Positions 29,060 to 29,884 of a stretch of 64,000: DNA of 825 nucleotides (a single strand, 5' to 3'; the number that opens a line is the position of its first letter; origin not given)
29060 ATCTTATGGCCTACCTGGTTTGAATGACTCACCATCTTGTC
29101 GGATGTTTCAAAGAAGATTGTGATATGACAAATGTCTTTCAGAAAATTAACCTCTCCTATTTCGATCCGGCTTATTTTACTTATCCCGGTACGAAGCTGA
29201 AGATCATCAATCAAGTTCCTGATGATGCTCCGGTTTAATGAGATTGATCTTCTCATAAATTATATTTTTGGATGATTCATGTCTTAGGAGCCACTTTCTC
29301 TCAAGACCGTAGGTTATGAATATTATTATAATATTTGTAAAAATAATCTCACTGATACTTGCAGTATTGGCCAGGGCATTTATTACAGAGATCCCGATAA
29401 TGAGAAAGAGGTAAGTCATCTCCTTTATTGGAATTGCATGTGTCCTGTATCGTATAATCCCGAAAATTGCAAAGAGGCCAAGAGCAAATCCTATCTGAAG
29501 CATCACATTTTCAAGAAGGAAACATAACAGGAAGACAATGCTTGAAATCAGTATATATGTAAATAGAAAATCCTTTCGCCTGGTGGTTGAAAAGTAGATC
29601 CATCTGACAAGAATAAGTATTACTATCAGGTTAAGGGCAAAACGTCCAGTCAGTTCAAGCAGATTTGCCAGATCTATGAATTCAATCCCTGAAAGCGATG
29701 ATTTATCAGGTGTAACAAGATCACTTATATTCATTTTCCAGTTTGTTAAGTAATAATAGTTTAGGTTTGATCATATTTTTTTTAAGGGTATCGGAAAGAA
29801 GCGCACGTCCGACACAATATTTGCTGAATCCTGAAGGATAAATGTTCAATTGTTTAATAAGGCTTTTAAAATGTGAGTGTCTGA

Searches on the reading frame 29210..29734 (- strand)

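Call 7: search_protein_families(library=pfam, proteins=[window:29210-29734:-], max_evalue=0.01)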
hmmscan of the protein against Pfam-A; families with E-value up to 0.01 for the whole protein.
window:29210-29734:- (175 aa): 1 family
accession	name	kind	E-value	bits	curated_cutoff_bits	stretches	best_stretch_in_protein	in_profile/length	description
PF16316.10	DUF4956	-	2e-41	142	30.6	1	35-174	1-136/169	Domain of unknown function (DUF4956)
